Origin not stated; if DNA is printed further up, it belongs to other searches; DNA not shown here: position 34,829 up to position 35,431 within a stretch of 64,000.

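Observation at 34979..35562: Cobalamin riboswitch whose only cargo is a 100-aa ORF of unknown function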

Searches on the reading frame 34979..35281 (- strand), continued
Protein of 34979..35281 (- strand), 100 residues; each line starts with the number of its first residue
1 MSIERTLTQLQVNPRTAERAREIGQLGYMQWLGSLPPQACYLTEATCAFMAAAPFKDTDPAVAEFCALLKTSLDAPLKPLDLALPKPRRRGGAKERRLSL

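Call 65: find_homologous_proteins(query=L081:7308-8102:+, max_evalue=1e-40)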
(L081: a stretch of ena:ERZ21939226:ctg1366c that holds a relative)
Query L081:7308-8102:+ (265 aa): 8000 proteins with E <= 1e-40 among 8000 candidates; the best 120 are listed.
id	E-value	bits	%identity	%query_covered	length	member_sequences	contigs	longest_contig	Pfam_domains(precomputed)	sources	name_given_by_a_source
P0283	1.5e-145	501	99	88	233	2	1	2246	PF01497.24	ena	-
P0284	8.7e-137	473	-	-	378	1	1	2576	PF01497.24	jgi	jgi:iron complex transport system substrate-binding protein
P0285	6.5e-136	470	83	99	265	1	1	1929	PF01497.24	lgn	-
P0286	8.7e-133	460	84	97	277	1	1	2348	PF01497.24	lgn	-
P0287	9.9e-133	459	83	99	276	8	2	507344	PF01497.24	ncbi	ncbi:MAG: cobalamin-binding protein [Pseudomonadota bacterium]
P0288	8.1e-132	456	80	99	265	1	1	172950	PF01497.24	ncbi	ncbi:MAG: cobalamin-binding protein [Pseudomonadota bacterium]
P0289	2.0e-131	455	81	99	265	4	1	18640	PF01497.24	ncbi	ncbi:MAG: cobalamin-binding protein [Pseudomonadota bacterium]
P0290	2.4e-131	455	80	99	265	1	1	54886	PF01497.24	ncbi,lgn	ncbi:MAG: cobalamin-binding protein [Pseudomonadota bacterium]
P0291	1.4e-130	452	81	99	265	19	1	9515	PF01497.24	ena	-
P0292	1.5e-130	452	83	97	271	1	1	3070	PF01497.24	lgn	-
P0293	1.6e-130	452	81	99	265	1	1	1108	PF01497.24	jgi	-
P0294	1.9e-130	452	81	99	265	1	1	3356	PF01497.24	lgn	-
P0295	2.7e-130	451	79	98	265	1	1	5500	PF01497.24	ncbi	ncbi:MAG: cobalamin-binding protein [Pseudomonadota bacterium]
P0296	4.0e-130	451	82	99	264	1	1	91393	PF01497.24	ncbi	ncbi:MAG: cobalamin-binding protein [Pseudomonadota bacterium]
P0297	5.9e-130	450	81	99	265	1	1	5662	PF01497.24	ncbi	ncbi:MAG: cobalamin-binding protein [Pseudomonadota bacterium]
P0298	6.2e-130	450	79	99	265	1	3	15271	PF01497.24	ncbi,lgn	ncbi:MAG: cobalamin-binding protein [Pseudomonadota bacterium]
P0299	7.2e-130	450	80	99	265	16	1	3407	PF01497.24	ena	-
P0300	1.1e-129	449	80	99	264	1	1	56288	PF01497.24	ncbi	ncbi:MAG: cobalamin-binding protein [Pseudomonadota bacterium]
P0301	1.4e-129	449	83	95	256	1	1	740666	PF01497.24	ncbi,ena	-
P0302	1.9e-129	449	82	99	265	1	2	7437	PF01497.24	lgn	-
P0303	2.2e-129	449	81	99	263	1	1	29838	PF01497.24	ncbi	ncbi:MAG: cobalamin-binding protein [Pseudomonadota bacterium]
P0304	2.6e-129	448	80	100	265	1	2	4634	PF01497.24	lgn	-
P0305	2.7e-129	448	81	99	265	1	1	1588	PF01497.24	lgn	-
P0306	4.4e-129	447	81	99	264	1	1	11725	PF01497.24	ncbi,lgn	ncbi:MAG: cobalamin-binding protein [Pseudomonadota bacterium]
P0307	6.2e-129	447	81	97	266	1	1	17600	PF01497.24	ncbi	ncbi:MAG: cobalamin-binding protein [Pseudomonadota bacterium]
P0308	7.5e-129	447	80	99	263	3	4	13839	PF01497.24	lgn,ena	-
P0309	8.4e-129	447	81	97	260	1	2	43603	PF01497.24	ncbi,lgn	ncbi:MAG: cobalamin-binding protein [Pseudomonadota bacterium]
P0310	9.6e-129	446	80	99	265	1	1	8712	PF01497.24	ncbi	ncbi:MAG: cobalamin-binding protein [Pseudomonadota bacterium]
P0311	1.1e-128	446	79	99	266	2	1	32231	PF01497.24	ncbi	ncbi:MAG: cobalamin-binding protein [Pseudomonadota bacterium]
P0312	1.5e-128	446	81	99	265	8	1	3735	PF01497.24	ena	-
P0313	1.5e-128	446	80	97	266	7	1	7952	PF01497.24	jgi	jgi:iron complex transport system substrate-binding protein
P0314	1.8e-128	446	79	99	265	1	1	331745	PF01497.24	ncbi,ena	-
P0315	1.9e-128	445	79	99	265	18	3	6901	PF01497.24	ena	-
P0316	2.0e-128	445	81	99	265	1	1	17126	PF01497.24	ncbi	ncbi:MAG: cobalamin-binding protein [Pseudomonadota bacterium]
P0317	3.1e-128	445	79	99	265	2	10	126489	PF01497.24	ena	-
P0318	3.3e-128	445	80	94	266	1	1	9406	PF01497.24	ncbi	ncbi:MAG: cobalamin-binding protein [Pseudomonadota bacterium]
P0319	3.3e-128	445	79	99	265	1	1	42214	PF01497.24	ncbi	ncbi:MAG: cobalamin-binding protein [Pseudomonadota bacterium]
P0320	3.4e-128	445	79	99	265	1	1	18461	PF01497.24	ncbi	ncbi:MAG: cobalamin-binding protein [Pseudomonadota bacterium]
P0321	4.2e-128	444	80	99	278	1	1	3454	PF01497.24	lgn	-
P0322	4.7e-128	444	79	97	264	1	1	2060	PF01497.24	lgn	-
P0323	4.8e-128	444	80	98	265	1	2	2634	PF01497.24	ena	-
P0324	5.2e-128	444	78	99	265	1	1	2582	PF01497.24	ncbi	ncbi:MAG: cobalamin-binding protein [Pseudomonadota bacterium]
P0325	6.2e-128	444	79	99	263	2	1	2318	PF01497.24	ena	-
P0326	6.5e-128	444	81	97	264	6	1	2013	PF01497.24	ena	-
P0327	6.8e-128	444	79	99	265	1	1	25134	PF01497.24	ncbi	ncbi:MAG: cobalamin-binding protein [Pseudomonadota bacterium]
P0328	7.2e-128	444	78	99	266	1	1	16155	PF01497.24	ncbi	-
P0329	7.6e-128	443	82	97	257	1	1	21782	PF01497.24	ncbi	ncbi:MAG: ABC transporter substrate-binding protein [Pseudomonadota bacterium]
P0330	1.1e-127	443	81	97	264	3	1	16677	PF01497.24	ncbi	ncbi:MAG: cobalamin-binding protein [Pseudomonadota bacterium]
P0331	1.2e-127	443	80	97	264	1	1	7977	PF01497.24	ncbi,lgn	ncbi:MAG: cobalamin-binding protein [Pseudomonadota bacterium]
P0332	1.2e-127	443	81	97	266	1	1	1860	PF01497.24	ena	-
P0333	1.4e-127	443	79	97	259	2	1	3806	PF01497.24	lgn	-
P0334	1.5e-127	442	78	100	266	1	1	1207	PF01497.24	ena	-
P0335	1.6e-127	442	79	99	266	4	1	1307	PF01497.24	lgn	-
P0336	1.7e-127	442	78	100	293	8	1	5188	PF01497.24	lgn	-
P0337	1.8e-127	442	78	99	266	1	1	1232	PF01497.24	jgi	-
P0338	2.0e-127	442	79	99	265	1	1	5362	PF01497.24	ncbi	ncbi:MAG: cobalamin-binding protein [Pseudomonadota bacterium]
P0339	2.0e-127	442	80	95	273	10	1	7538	PF01497.24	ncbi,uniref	ncbi:cobalamin-binding protein [Rhodosalinus sp.]|uniref:cobalamin-binding protein n=1 Tax=Rhodosali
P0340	2.2e-127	442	80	98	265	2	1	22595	PF01497.24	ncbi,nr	ncbi:MAG: cobalamin-binding protein [Dinoroseobacter sp.]|nr:cobalamin-binding protein [Dinoroseobac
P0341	2.9e-127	442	79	97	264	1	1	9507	PF01497.24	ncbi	ncbi:MAG: cobalamin-binding protein [Pseudomonadota bacterium]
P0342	3.6e-127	441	80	99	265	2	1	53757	PF01497.24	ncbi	ncbi:MAG: cobalamin-binding protein [Pseudomonadota bacterium]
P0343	3.8e-127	441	81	97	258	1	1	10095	PF01497.24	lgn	-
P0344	4.5e-127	441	82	97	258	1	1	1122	PF01497.24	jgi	jgi:iron complex transport system substrate-binding protein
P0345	5.4e-127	441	79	99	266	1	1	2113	PF01497.24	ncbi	-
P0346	5.5e-127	441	82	97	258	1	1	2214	PF01497.24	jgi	jgi:iron complex transport system substrate-binding protein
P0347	6.4e-127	440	81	97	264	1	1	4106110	PF01497.24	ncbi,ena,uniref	ncbi:cobalamin-binding protein [Oricola sp.]|uniref:cobalamin-binding protein n=1 Tax=Oricola sp. Ta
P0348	7.0e-127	440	81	94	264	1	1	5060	PF01497.24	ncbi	ncbi:MAG: cobalamin-binding protein [Pseudomonadota bacterium]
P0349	7.1e-127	440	79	98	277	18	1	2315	PF01497.24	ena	-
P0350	7.3e-127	440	80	97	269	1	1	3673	PF01497.24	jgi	-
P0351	7.5e-127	440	78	100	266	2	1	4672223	PF01497.24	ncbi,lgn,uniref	ncbi:cobalamin-binding protein [Stappia sp.]|uniref:cobalamin-binding protein n=1 Tax=Stappia sp. Ta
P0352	8.0e-127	440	79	100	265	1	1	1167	PF01497.24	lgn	-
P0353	9.0e-127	440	81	97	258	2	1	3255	PF01497.24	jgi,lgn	jgi:iron complex transport system substrate-binding protein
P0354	9.2e-127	440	79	99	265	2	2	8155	PF01497.24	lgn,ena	-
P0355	9.6e-127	440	79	97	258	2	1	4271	PF01497.24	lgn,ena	-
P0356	1.1e-126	440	81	97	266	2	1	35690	PF01497.24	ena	-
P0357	1.3e-126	439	80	97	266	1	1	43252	PF01497.24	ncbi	ncbi:MAG: cobalamin-binding protein [Pseudomonadota bacterium]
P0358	1.6e-126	439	78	99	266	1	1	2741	PF01497.24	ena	-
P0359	2.0e-126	439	78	97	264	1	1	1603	PF01497.24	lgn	-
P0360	2.0e-126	439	80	97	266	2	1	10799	PF01497.24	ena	-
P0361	2.7e-126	438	81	97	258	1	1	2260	PF01497.24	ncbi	ncbi:MAG: cobalamin-binding protein, partial [Pseudomonadota bacterium]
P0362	3.0e-126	438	80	97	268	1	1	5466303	PF01497.24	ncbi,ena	-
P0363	3.5e-126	438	79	99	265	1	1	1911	PF01497.24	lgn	-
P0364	4.2e-126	438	79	100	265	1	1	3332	PF01497.24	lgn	-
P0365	4.5e-126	438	77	99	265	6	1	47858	PF01497.24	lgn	-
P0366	4.5e-126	438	79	99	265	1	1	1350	PF01497.24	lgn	-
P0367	5.0e-126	437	78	100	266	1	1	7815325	PF01497.24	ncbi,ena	-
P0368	5.2e-126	437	78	97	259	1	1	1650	PF01497.24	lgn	-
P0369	6.4e-126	437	81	97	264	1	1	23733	PF01497.24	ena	-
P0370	6.7e-126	437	80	97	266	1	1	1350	PF01497.24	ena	-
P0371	7.9e-126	437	78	100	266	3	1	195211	PF01497.24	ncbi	ncbi:MAG: cobalamin-binding protein [Pseudomonadota bacterium]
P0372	8.5e-126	437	79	97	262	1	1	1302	PF01497.24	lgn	-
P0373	1.1e-125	436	79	97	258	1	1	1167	PF01497.24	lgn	-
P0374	1.3e-125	436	81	97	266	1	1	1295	PF01497.24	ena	-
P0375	1.3e-125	436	79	97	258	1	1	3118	PF01497.24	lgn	-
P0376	1.4e-125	436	80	98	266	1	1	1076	PF01497.24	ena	-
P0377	2.5e-125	435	78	98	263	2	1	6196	PF01497.24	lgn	-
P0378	3.4e-125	435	77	100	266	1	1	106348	PF01497.24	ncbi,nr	ncbi:MAG: cobalamin-binding protein [Methyloceanibacter sp.]|nr:cobalamin-binding protein [Methyloce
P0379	3.5e-125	435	78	97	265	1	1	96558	PF01497.24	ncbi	ncbi:MAG: cobalamin-binding protein [Pseudomonadota bacterium]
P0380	3.5e-125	435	79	98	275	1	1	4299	PF01497.24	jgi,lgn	-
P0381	4.6e-125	434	80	97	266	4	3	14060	PF01497.24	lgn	-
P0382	4.9e-125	434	79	97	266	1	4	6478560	PF01497.24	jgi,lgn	-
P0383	5.0e-125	434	77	99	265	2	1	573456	PF01497.24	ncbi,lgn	ncbi:MAG: cobalamin-binding protein [Pseudomonadota bacterium]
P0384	5.4e-125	434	80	97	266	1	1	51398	PF01497.24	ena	-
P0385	5.7e-125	434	79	97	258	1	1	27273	PF01497.24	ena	-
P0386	6.1e-125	434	80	97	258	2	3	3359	PF01497.24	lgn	-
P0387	6.9e-125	434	78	97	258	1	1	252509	PF01497.24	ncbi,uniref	ncbi:cobalamin-binding protein [Shimia sp. SDUM112013]|uniref:cobalamin-binding protein n=1 Tax=Shim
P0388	6.9e-125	434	78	94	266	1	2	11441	PF01497.24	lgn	-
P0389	7.0e-125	434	79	97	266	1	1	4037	PF01497.24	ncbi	ncbi:MAG: cobalamin-binding protein [Pseudomonadota bacterium]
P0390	7.6e-125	434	78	100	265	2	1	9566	PF01497.24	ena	-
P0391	7.9e-125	434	79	97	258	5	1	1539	PF01497.24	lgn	-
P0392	8.1e-125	434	80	97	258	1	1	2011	PF01497.24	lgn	-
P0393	8.1e-125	434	76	100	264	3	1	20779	PF01497.24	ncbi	-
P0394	8.4e-125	433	79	97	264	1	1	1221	PF01497.24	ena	-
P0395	8.5e-125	433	79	97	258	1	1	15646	PF01497.24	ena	-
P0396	8.7e-125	433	80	97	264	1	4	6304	PF01497.24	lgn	-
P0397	9.5e-125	433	78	99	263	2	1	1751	PF01497.24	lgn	-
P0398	9.7e-125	433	78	97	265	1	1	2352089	PF01497.24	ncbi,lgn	ncbi:MAG: cobalamin-binding protein [Pseudomonadota bacterium]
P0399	1.1e-124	433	80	97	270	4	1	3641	PF01497.24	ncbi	ncbi:MAG: cobalamin-binding protein [Pseudomonadota bacterium]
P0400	1.2e-124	433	78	99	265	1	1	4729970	PF01497.24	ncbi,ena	-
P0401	1.2e-124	433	78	94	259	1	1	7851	PF01497.24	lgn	-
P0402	1.3e-124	433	80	97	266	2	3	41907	PF01497.24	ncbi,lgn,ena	-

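Call 66: find_encoding_contigs(protein=P0351, flank=5000, max_places=2)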
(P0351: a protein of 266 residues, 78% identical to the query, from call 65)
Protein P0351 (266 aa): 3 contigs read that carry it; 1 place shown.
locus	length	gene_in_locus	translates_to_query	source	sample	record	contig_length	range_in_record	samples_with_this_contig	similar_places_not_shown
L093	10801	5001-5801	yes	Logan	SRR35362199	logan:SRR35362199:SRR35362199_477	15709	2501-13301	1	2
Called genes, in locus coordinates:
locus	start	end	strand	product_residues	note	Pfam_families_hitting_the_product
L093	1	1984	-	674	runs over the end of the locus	PF00596:Aldolase_II, PF00106:adh_short, PF08659:KR, PF13561:adh_short_C2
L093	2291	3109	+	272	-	PF08220:HTH_DeoR, PF00455:DeoRC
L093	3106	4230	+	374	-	PF00370:FGGY_N, PF21546:FGGY_C_2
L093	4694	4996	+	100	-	-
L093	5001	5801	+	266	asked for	PF01497:Peripla_BP_2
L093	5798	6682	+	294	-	PF06945:DUF1289, PF21973:DUF6925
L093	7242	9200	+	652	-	PF07845:DUF1636, PF00496:SBP_bac_5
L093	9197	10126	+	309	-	PF19300:BPD_transp_1_N (faint), PF00528:BPD_transp_1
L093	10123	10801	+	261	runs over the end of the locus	PF00528:BPD_transp_1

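Call 67: find_encoding_contigs(protein=P0378, flank=5000, max_places=2)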
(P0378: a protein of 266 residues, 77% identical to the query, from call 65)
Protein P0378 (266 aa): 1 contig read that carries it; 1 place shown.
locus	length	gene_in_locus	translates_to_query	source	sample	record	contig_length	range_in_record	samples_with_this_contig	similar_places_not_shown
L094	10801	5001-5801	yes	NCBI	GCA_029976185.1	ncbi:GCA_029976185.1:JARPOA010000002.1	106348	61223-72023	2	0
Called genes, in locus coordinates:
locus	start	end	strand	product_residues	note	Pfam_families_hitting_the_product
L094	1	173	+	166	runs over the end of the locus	PF03737:RraA-like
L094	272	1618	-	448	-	PF04055:Radical_SAM, PF06969:HemN_C (weak)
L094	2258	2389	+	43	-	-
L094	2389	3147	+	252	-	PF00005:ABC_tran, PF02463:SMC_N (faint), PF13304:AAA_21 (faint)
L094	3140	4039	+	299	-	PF00950:ABC-3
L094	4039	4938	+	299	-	PF01297:ZnuA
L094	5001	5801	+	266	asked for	PF01497:Peripla_BP_2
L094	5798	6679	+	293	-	PF06945:DUF1289, PF21973:DUF6925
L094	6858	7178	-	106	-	PF09361:Phasin_2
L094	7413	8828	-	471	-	PF25919:BSH_CusB (faint), PF25917:BSH_RND, PF25984:BSH_YknX (weak), PF25994:HH_AprE, PF26002:Beta-barrel_AprE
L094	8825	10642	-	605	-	PF00664:ABC_membrane, PF00005:ABC_tran, PF02463:SMC_N (faint)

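Call 73: search_solved_structures(query=L081:7308-8102:+, max_evalue=0.00001, show_alignments=2)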
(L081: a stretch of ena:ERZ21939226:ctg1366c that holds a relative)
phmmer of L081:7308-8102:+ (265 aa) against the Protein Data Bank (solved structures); distinct sequences matched with E-value up to 0.00001: 16.
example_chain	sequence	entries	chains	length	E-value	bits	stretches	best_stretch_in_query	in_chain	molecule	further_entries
4m7o_A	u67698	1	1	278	2e-14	57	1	7-250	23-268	Iron-binding protein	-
5ysc_A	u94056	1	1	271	2.1e-12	50.3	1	3-203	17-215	Vitamin B12-binding protein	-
5m2q_A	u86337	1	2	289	1.1e-08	38.1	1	8-202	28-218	Outer membrane protein A,Vitamin B12-binding protein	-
5m34_A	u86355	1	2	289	3e-08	36.8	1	8-202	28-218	Vitamin B12-binding protein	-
1n2z_A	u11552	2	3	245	4.2e-08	36.3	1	8-202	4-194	Vitamin B12 transport protein btuF | Vitamin B12-binding protein btuF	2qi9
4dbl_E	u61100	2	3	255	4.4e-08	36.2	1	8-202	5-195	Vitamin B12-binding protein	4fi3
1n4a_A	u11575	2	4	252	5.1e-08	36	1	8-202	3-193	Vitamin B12 transport protein btuF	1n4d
5ovw_A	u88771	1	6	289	5.7e-08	35.8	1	8-202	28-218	Vitamin B12-binding protein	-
5m29_A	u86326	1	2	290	5.7e-08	35.8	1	8-202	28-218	Vitamin B12-binding protein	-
5m3b_A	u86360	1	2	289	7.8e-08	35.4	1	8-202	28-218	Vitamin B12-binding protein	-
2r7a_A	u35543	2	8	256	7.9e-08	35.4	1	7-202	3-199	Bacterial heme binding protein | Periplasmic HEME binding protein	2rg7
3md9_A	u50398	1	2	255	1.1e-07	34.8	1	7-226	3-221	Hemin-binding periplasmic protein hmuT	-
3nu1_A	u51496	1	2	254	1.3e-07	34.6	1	7-226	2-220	Hemin-binding periplasmic protein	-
5gj3_A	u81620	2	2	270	1.3e-06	31.4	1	6-248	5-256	Periplasmic binding protein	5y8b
4fil_A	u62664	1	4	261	2.9e-06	30.2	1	28-234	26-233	Ferric hydroxamate receptor 2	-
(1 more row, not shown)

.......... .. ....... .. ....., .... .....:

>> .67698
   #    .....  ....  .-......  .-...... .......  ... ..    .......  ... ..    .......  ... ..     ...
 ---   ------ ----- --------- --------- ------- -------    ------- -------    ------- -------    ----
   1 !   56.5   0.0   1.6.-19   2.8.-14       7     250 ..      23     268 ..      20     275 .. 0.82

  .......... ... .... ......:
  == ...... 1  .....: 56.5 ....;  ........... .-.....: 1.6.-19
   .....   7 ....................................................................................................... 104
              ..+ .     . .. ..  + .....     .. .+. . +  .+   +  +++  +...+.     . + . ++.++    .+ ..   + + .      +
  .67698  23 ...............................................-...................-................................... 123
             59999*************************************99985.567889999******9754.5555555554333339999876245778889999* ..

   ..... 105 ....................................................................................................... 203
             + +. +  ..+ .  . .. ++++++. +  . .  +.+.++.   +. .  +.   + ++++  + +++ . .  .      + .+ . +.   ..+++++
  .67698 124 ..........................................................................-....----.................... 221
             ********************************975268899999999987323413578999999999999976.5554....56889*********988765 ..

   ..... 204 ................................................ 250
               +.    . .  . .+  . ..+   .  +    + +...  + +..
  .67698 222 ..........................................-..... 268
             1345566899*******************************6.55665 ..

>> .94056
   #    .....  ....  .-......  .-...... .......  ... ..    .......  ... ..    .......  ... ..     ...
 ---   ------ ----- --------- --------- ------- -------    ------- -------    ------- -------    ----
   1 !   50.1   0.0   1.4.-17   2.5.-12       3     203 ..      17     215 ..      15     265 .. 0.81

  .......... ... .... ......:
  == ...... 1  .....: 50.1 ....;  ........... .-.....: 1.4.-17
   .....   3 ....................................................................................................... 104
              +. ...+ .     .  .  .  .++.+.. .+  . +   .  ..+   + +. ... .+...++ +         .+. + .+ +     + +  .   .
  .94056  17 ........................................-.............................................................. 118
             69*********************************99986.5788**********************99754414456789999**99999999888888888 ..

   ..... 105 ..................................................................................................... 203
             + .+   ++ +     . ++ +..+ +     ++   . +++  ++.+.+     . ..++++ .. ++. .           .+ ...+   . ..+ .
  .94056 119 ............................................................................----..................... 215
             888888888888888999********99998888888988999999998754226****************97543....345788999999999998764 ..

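Call 76: fold_search(model_id=the predicted structure, library=viral)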
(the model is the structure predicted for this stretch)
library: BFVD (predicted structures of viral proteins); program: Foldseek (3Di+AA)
matches with E <= 10: 40; with E <= 0.001: 0
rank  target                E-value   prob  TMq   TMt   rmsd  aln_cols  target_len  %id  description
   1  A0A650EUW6            2.6e+00  0.14  0.33  0.27  13.1        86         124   12  Uncharacterized protein [Lactococcus phage CHPC972]
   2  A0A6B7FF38            2.6e+00  0.12  0.33  0.12   7.6        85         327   20  P3 protein (Fragment) [Wheat yellow mosaic virus]
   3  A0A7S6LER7            3.5e+00  0.20  0.38  0.29   3.7        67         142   12  (no name in the UniProt tables at hand)
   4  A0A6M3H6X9            3.5e+00  0.09  0.30  0.26  10.0        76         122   24  (no name in the UniProt tables at hand)
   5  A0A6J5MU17            4.4e+00  0.06  0.25  0.23  11.9        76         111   13  Uncharacterized protein [uncultured Caudovirales phage]
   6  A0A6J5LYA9            4.4e+00  0.04  0.24  0.16  12.1       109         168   15  Chromosomal replication initiator, DnaA C-terminal [uncultured Caudovirales phage]
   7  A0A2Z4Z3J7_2          4.6e+00  0.02  0.20  0.04  12.8        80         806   16  Putative RdRp-complex [Linepithema humile qinvirus-like virus 1]
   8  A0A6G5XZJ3            5.5e+00  0.06  0.28  0.15   7.2        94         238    7  (no name in the UniProt tables at hand)
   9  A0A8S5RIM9            5.5e+00  0.04  0.24  0.17  13.9       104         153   13  Uncharacterized protein [virus sp. ctHG14]
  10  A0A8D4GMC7            5.5e+00  0.01  0.16  0.11  19.0       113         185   14  (no name in the UniProt tables at hand)
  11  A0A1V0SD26            5.8e+00  0.13  0.22  0.15   6.9        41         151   15  Uncharacterized protein [Indivirus ILV1]
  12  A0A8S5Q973            5.8e+00  0.04  0.27  0.23   8.6        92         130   11  Nucelotide kinase [Siphoviridae sp. ctoic9]
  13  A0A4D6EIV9            6.2e+00  0.08  0.39  0.25  10.1        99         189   19  Uncharacterized protein [Pandoravirus celtis]
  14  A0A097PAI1            6.9e+00  0.06  0.36  0.35  11.7       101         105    8  Uncharacterized protein [Delftia phage RG-2014]
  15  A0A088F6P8            6.9e+00  0.04  0.25  0.21  11.8        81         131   15  (no name in the UniProt tables at hand)
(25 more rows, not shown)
